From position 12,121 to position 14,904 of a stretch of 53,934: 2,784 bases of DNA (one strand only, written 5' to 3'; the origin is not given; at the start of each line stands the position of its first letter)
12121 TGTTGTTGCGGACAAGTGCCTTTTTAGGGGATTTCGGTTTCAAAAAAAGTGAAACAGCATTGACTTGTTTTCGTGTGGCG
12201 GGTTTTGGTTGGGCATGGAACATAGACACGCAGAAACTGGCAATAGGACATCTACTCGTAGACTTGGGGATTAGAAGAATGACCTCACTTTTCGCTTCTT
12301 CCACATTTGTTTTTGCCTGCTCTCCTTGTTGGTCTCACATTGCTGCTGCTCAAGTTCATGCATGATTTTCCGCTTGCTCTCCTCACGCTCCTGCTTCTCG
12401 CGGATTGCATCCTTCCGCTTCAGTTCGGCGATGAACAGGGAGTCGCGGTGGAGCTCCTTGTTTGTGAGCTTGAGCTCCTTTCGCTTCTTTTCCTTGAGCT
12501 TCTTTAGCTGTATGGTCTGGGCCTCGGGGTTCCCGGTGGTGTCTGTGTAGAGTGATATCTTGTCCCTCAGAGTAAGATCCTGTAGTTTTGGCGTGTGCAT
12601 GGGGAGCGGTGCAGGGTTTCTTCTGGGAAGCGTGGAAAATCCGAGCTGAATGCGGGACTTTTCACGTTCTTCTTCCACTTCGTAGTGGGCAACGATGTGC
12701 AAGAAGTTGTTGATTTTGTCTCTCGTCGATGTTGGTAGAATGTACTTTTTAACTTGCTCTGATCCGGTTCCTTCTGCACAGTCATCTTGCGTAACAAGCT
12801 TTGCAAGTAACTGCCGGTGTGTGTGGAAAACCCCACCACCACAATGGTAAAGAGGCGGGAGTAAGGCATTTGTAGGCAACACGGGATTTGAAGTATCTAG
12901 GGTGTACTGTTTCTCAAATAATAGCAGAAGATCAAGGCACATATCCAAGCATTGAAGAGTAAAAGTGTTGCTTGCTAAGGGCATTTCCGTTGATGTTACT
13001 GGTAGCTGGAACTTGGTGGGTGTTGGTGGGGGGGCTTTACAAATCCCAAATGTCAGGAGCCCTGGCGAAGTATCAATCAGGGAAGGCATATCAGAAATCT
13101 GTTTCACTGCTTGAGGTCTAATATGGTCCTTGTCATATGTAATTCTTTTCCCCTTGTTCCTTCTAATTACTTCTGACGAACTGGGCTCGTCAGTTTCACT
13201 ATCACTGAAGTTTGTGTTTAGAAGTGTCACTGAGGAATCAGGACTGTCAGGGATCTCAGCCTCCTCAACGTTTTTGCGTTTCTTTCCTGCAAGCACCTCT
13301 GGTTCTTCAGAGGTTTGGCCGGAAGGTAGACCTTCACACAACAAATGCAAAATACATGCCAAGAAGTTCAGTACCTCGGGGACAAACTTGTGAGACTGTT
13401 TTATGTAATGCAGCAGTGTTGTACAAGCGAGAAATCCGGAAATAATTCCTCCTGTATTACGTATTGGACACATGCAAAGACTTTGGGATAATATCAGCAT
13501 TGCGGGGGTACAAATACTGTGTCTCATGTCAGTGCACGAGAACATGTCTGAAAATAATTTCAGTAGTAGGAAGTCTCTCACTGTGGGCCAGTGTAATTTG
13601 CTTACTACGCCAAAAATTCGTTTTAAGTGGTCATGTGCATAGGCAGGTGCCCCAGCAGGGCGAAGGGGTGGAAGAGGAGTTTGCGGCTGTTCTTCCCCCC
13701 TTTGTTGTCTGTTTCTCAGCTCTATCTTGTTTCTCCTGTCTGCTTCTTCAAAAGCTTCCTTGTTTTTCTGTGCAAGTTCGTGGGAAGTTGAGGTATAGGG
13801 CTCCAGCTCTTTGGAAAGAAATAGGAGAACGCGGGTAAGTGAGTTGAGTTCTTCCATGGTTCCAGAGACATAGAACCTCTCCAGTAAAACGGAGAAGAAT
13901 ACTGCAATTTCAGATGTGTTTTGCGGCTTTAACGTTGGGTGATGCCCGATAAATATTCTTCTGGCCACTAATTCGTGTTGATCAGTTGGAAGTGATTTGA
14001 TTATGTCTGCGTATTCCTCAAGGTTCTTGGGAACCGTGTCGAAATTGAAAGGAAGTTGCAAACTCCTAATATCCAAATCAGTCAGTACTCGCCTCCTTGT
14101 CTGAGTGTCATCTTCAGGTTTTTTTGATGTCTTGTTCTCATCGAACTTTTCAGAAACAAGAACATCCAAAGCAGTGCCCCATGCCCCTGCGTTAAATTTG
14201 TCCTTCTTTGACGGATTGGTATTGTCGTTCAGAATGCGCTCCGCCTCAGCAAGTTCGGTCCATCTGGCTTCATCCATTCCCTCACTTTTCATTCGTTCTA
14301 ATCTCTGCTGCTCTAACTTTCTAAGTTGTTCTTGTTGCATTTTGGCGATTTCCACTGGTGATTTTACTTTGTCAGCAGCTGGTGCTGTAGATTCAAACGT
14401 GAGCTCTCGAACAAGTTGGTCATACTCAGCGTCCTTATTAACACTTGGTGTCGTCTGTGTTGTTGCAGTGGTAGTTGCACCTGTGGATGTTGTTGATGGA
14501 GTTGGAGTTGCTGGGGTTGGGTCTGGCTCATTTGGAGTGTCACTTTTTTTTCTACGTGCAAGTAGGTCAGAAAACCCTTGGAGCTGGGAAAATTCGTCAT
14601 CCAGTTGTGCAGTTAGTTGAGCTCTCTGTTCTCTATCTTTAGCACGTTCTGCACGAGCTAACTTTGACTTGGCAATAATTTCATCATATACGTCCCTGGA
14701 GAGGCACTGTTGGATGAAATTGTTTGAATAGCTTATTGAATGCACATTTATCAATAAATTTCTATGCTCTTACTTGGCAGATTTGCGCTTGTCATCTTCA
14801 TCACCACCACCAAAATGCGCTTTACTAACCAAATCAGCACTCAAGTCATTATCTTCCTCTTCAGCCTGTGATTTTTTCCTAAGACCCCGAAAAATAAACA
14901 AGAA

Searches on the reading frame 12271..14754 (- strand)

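Call 62: search_protein_families(library=pfam, proteins=[window:12271-14754:-], max_evalue=0.001)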
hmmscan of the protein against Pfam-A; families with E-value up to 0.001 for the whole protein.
window:12271-14754:- (827 aa): 1 family
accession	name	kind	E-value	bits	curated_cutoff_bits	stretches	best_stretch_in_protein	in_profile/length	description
PF04147.17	Nop14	-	2.7e-82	277.9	34.9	3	206-501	402-663/862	Nop14-like family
